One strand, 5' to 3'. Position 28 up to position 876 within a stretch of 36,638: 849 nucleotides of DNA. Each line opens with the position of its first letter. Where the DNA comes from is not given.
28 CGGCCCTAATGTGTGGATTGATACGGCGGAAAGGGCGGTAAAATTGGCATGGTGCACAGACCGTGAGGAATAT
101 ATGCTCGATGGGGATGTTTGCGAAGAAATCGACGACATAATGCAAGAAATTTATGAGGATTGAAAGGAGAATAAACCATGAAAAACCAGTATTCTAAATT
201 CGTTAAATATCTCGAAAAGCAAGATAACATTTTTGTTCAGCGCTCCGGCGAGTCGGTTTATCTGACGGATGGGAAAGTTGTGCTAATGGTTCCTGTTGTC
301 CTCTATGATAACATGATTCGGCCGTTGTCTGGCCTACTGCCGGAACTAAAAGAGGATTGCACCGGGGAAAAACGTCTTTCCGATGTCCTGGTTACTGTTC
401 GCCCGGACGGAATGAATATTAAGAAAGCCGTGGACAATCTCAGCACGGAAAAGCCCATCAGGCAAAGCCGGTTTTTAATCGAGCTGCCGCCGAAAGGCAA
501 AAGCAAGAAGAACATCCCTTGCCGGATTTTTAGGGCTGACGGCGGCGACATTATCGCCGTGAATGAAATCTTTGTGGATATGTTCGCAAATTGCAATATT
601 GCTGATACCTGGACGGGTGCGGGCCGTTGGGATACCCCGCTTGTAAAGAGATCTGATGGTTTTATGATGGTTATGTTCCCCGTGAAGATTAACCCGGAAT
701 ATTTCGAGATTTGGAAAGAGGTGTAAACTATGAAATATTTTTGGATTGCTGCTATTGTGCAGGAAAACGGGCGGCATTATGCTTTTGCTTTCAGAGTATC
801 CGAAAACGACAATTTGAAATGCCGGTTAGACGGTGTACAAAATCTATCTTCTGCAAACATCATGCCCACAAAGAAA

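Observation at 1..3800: terS and terL are split by a ~4.5 kb self-contained, AT-richer island that wraps the contig junction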

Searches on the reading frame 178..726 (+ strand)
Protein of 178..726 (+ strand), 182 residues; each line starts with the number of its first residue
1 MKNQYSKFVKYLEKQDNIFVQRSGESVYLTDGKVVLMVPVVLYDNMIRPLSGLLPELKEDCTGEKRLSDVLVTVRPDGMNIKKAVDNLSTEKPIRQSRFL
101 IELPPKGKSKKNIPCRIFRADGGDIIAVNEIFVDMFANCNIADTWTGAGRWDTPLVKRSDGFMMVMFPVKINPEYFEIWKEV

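Call 7: search_protein_families(library=pfam, max_evalue=0.01, proteins=[window:178-726:+])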
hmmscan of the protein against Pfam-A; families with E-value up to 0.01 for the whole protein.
window:178-726:+ (182 aa): 0 families

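Call 8: search_protein_families(library=phrogs, max_evalue=0.01, proteins=[window:178-726:+])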
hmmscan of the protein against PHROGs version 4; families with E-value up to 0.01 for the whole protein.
window:178-726:+ (182 aa): 0 families

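Call 38: search_protein_families(library=ncbifam, max_evalue=0.01, proteins=[window:178-726:+])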
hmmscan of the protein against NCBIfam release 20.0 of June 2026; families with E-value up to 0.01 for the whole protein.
window:178-726:+ (182 aa): 0 families

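Call 39: search_protein_families(library=padloc, max_evalue=0.01, proteins=[window:178-726:+])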
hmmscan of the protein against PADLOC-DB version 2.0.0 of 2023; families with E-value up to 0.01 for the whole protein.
window:178-726:+ (182 aa): 0 families

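Call 53: search_dna_similar(query=window:178-726:+, collection=phages, mode=protein, max_rows=25, max_evalue=0.001)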
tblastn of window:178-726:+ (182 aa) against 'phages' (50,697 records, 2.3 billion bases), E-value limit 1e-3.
No match.

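Call 54: find_homologous_proteins(query=window:178-726:+)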
Query window:178-726:+ (182 aa): 107 proteins with E <= 0.001 among 171 candidates.
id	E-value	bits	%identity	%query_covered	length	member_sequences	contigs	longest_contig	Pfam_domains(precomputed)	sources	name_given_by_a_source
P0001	1.4e-115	401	97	100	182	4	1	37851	-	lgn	-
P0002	3.6e-108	377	91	100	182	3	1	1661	-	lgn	-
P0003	2.1e-106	371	89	100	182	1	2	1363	-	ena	-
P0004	2.0e-105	368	89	100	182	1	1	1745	-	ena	-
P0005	4.5e-104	364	88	100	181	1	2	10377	-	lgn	-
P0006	1.8e-103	362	86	100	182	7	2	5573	-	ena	-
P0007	5.1e-103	360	86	100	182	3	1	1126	-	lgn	-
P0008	3.0e-101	355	84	100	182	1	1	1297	-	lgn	-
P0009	4.7e-99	347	84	100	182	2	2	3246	-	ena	-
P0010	1.6e-96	339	81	100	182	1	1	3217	-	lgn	-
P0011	3.8e-96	338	82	100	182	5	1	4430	-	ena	-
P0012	9.0e-94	330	80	100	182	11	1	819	-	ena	-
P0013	1.8e-92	326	78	100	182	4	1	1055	-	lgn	-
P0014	2.5e-92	326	78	100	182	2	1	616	-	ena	-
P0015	3.2e-92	325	80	100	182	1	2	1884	-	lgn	-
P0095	2.6e-58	215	54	100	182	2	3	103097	-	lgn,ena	-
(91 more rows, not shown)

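Call 56: find_encoding_contigs(protein=P0001, flank=10000, max_places=3)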
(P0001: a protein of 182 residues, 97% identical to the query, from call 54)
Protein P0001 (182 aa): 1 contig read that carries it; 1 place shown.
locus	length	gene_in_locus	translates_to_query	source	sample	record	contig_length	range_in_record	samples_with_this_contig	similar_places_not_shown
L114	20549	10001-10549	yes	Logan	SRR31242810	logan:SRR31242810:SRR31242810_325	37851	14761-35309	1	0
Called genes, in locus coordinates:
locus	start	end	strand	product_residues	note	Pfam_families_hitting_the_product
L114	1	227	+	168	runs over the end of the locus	-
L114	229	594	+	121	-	-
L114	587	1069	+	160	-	-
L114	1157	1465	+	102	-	PF07659:DUF1599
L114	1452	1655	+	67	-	-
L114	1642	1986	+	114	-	PF03819:MazG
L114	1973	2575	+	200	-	-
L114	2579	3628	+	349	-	PF01507:PAPS_reduct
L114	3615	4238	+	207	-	PF02511:Thy1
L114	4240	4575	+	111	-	-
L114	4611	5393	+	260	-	PF08708:PriCT_1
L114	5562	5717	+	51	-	-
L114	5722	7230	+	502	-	PF08706:D5_N, PF19263:DUF5906, PF03288:Pox_D5 (weak)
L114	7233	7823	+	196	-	-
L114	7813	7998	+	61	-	-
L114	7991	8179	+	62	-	-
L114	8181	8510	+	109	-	-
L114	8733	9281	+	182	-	PF16677:GP3_package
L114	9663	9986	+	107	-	-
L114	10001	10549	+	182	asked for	-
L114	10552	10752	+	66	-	-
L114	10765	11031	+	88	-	-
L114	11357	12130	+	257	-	PF00239:Resolvase, PF07508:Recombinase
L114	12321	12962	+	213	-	-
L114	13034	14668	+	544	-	-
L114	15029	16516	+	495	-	PF05133:SPP1_portal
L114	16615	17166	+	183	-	-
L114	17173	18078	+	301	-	-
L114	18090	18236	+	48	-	-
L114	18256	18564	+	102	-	PF05135:Phage_connect_1 (weak)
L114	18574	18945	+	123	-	-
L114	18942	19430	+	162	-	-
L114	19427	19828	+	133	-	-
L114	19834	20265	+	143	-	PF16460:Phage_TTP_11 (weak), PF08813:Phage_tail_3 (weak)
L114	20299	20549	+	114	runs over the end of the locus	PF16478:DUF5055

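Call 57: find_encoding_contigs(protein=P0095, flank=8000, max_places=3)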
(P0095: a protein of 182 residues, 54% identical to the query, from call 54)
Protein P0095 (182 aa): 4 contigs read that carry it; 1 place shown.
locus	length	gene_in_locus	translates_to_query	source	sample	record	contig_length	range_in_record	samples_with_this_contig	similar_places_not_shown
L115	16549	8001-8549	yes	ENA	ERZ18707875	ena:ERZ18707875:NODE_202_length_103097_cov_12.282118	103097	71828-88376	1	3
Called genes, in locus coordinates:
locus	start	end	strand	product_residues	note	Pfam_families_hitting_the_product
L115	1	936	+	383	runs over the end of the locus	PF13250:SNIPE, PF10544:T5orf172, PF13455:MUG113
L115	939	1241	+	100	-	-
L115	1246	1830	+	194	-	-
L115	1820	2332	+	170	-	-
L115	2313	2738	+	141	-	PF00383:dCMP_cyt_deam_1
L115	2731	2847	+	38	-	-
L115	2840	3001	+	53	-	-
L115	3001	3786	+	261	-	PF02882:THF_DHG_CYH_C (weak)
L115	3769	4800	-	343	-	-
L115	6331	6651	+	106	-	-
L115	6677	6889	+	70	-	PF26096:DUF8033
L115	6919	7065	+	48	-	-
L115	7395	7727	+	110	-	-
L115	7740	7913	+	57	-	-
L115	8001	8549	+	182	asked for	-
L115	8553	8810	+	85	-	-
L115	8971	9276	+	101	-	-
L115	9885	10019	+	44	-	-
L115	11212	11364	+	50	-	-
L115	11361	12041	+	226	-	PF07486:Hydrolase_2 (faint)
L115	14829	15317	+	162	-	-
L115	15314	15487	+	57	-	-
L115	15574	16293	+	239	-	PF02086:MethyltransfD12 (weak)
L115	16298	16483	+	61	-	-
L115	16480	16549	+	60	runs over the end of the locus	-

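Call 71: search_protein_families(library=pfam, max_evalue=0.01, proteins=[L114:11357-12127:+])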
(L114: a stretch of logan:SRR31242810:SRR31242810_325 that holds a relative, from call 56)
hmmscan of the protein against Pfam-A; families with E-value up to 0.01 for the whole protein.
L114:11357-12127:+ (257 aa): 2 families
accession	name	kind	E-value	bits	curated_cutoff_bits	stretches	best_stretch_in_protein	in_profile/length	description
PF00239.26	Resolvase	-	1.7e-25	90.2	23.3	1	7-155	1-143/145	Resolvase, N terminal domain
PF07508.19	Recombinase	-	6.2e-10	39.7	21.1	1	177-248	1-84/102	Recombinase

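Call 79: predict_structure(alignment_id=A2)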
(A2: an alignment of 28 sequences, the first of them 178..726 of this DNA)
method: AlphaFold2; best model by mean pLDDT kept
length: 182 residues; sequences in the alignment: 28
mean_pLDDT: 90.4   pTM: 0.86
mean pLDDT of the five models: 90.4, 90.2, 90.1, 89.7, 89.3
residues with pLDDT >= 90: 124; 70-90: 51; 50-70: 7; < 50: 0
segments of 3 or more residues with pLDDT < 50: none
pLDDT, mean of each block of 10 residues (from residue 1): 91 96 98 97 97 96 94 93 90 90 81 91 88 91 87 91 93 72 54
secondary structure, 60 per line:
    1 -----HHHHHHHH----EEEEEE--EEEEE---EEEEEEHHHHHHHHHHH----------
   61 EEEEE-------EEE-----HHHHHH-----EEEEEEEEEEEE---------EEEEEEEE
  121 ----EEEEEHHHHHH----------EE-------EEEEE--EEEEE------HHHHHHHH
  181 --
elements in order: H6-13 E18-23 E26-30 E34-39 H40-50 E61-65 E73-75 H81-86 E92-103 E113-120 E125-129 H130-135 E155-159 E162-166 H173-180

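Call 81: fold_search(model_id=the predicted structure, library=pdb)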
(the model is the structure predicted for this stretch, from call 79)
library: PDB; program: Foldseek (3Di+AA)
matches with E <= 10: 688; with E <= 0.001: 6
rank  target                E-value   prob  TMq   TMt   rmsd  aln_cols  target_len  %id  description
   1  2avt_A                1.9e-04  1.00  0.39  0.23  11.8       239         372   12  Crystal structure of the beta subunit from DNA polymerase of Streptococcus pyogenes (released 2006-01-24)
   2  8djq_B                3.5e-04  1.00  0.37  0.22  10.5       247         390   12  Sliding-clamp-DnaE1 peptide (released 2023-01-18)
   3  8djq_C                4.1e-04  0.99  0.34  0.20  11.0       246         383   11  Sliding-clamp-DnaE1 peptide (released 2023-01-18)
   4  5agu_B                5.8e-04  0.99  0.35  0.21  11.2       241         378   10  The sliding clamp of Mycobacterium tuberculosis in complex with a natural product. (released 2015-06-03)
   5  8dj6_A                9.5e-04  0.99  0.39  0.22  10.6       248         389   11  Sliding-clamp-ImuB peptide (released 2023-07-26)
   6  6fvo_D                9.5e-04  0.99  0.37  0.22  10.5       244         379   10  Mutant DNA polymerase sliding clamp from Mycobacterium tuberculosis with bound P7 peptide (released 2019-04-10)
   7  5agu_A                1.1e-03  0.98  0.35  0.21  10.8       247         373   11  The sliding clamp of Mycobacterium tuberculosis in complex with a natural product. (released 2015-06-03)
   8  8xla_A                1.3e-03  1.00  0.44  0.25   9.5       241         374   12  Mismatch Repair Complex (released 2025-04-16)
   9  1vpk                  1.5e-03  1.00  0.44  0.25   9.6       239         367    9  Crystal structure of DNA polymerase III, beta subunit (TM0262) from Thermotoga maritima at 2.00 A resolution (released 2004-11-23)
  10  6d47                  1.6e-03  0.98  0.38  0.22  10.4       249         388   13  Crystal structure of a DNA polymerase III subunit beta DnaN sliding clamp from Mycobacterium marinum (released 2018-05-02)
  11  6ams_C                1.6e-03  0.97  0.36  0.22  11.4       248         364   10  Crystal structure of the DNA polymerase III subunit beta from Pseudomonas aeruginosa (released 2017-11-01)
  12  3p16_A                1.6e-03  0.94  0.31  0.20  10.0       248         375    9  Crystal structure of DNA polymerase III sliding clamp (released 2011-08-24)
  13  4tr7_A                1.7e-03  0.98  0.35  0.21  11.4       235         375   10  Crystal structure of DNA polymerase sliding clamp from Mycobaterium tuberculosis (released 2014-09-10)
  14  6pth_A                1.8e-03  1.00  0.43  0.24   9.8       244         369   10  Crystal structure of a DnaN sliding clamp (DNA polymerase III subunit beta) from Pseudomonas aeruginosa bound to grise (released 2019-08-07)
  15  4k3o_A                2.1e-03  0.97  0.38  0.23  11.5       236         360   11  E. coli sliding clamp in complex with AcQADLF (released 2013-05-01)
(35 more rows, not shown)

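Call 84: search_protein_families(library=phrogs, max_evalue=0.001, proteins=[L114:11357-12127:+])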
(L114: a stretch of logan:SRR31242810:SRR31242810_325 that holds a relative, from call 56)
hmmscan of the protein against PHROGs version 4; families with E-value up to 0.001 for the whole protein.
L114:11357-12127:+ (257 aa): 4 families
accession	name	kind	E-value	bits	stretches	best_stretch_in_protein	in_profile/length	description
phrog_95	-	integration and excision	3.4e-60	205.3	1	1-251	84-343/651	integrase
phrog_125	-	DNA, RNA and nucleotide metabolism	2.5e-25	90.5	1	2-226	17-201/254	DNA invertase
phrog_6620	-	integration and excision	5.6e-08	33.6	1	5-112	56-156/201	transposase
phrog_7701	-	DNA, RNA and nucleotide metabolism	1.3e-05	26.5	1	161-210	3-49/137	DNA invertase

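Call 85: fold_search(model_id=the predicted structure, library=viral)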
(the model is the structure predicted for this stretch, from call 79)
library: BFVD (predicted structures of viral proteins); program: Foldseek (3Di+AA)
matches with E <= 10: 713; with E <= 0.001: 7
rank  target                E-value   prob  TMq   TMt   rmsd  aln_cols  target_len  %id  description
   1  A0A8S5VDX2            5.0e-07  1.00  0.65  0.64   4.9       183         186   14  Uncharacterized protein [Siphoviridae sp. ctGa111]
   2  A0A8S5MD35            1.2e-05  1.00  0.55  0.47   6.3       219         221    8  Uncharacterized protein [Podoviridae sp. ct7Kl21]
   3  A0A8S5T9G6            1.8e-05  1.00  0.56  0.55   6.0       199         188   14  Uncharacterized protein [Siphoviridae sp. ctGz830]
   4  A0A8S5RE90            7.3e-05  1.00  0.59  0.59   5.8       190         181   12  Uncharacterized protein [virus sp. ctJLD79]
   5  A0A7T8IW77            1.7e-04  1.00  0.47  0.26   9.0       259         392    7  Putative DNA polymerase III, beta subunit [Erwinia phage pEa_SNUABM_5]
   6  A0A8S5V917            2.6e-04  1.00  0.54  0.49   6.5       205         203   12  Uncharacterized protein [Caudovirales sp. ctCpR1]
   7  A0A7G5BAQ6            5.1e-04  1.00  0.42  0.25   9.9       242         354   11  Beta sliding clamp [Ralstonia phage Heva]
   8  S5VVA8                1.2e-03  0.99  0.39  0.23  11.5       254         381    7  Putative DNA polymerase III [Pseudomonas phage PaBG]
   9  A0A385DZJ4            1.6e-03  0.99  0.37  0.29  17.6       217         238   12  DNA polymerase III sliding clamp [Gordonia phage Horus]
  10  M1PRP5                1.8e-03  1.00  0.44  0.25   9.1       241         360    7  (no name in the UniProt tables at hand)
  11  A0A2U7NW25            1.8e-03  0.99  0.39  0.22  11.5       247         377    7  Beta clamp domain protein [Hot spring virus BHS2]
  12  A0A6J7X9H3            2.4e-03  0.99  0.42  0.24  11.0       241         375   11  DNA polymerase III subunit beta [uncultured Caudovirales phage]
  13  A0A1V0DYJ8            3.0e-03  1.00  0.51  0.46   5.7       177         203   12  (no name in the UniProt tables at hand)
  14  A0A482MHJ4            3.3e-03  0.99  0.42  0.23  10.0       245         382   10  DNA polymerase III subunit beta [Nodularia phage vB_NspS-kac65v161]
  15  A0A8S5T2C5            3.3e-03  0.95  0.33  0.21  10.9       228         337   11  Uncharacterized protein [Siphoviridae sp. ctiJm4]
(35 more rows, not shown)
